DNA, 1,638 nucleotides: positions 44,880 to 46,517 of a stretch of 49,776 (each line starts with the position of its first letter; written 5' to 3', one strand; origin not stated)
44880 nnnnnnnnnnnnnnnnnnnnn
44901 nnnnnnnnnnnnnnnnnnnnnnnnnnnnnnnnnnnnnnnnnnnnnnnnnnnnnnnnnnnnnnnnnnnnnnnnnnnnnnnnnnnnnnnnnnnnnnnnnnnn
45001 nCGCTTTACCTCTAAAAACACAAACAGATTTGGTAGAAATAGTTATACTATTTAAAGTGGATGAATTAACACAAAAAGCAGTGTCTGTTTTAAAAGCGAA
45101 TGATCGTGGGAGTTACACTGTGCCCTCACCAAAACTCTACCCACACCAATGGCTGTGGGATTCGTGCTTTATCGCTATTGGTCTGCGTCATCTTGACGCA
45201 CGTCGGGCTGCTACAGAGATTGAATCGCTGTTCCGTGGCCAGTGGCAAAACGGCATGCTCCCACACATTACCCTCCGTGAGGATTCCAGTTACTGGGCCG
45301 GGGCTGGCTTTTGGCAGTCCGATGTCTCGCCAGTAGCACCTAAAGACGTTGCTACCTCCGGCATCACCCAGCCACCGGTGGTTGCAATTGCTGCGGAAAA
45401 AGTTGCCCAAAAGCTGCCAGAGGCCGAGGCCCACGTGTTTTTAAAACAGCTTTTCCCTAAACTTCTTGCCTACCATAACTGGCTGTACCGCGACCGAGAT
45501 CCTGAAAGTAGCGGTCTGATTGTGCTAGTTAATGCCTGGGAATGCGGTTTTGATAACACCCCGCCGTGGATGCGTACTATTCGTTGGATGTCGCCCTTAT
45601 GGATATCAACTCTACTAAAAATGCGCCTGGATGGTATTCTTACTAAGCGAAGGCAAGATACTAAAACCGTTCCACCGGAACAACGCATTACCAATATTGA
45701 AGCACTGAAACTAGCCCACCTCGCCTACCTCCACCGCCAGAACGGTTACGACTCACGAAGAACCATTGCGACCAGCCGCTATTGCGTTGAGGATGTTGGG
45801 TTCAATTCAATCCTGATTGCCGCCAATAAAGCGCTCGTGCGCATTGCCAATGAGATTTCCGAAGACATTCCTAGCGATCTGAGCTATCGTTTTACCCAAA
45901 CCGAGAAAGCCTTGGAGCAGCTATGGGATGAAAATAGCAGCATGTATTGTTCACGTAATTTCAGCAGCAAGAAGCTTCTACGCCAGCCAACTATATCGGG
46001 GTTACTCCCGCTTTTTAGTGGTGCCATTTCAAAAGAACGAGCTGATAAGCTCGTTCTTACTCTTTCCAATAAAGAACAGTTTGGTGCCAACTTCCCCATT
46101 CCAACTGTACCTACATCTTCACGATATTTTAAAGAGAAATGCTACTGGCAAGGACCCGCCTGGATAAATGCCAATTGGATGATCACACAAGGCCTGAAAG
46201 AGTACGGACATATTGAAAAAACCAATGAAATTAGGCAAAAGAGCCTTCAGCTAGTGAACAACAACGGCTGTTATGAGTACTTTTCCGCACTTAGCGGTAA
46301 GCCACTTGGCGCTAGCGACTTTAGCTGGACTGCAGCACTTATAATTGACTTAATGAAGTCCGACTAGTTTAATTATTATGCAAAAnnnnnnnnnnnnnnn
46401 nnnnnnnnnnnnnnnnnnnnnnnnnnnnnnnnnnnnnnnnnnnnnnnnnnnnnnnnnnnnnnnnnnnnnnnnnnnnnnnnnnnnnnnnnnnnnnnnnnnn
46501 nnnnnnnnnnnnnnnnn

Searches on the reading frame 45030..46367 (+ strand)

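Call 61: search_protein_families(library=pfam, proteins=[window:45030-46367:+], max_evalue=0.00001)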
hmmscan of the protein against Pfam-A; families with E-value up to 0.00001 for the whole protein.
window:45030-46367:+ (445 aa): 3 families
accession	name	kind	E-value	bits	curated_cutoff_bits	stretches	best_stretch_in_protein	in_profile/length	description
PF22422.2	MGH1-like_GH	-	4.9e-93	313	27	1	37-434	1-356/356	Mannosylglycerate hydrolase MGH1-like glycoside hydrolase domain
PF01204.24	Trehalase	-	1.5e-12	47.6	21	1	240-410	291-463/512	Trehalase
PF03200.22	Glyco_hydro_63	-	1e-11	44.8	22.4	1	313-405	339-439/492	Glycosyl hydrolase family 63 C-terminal domain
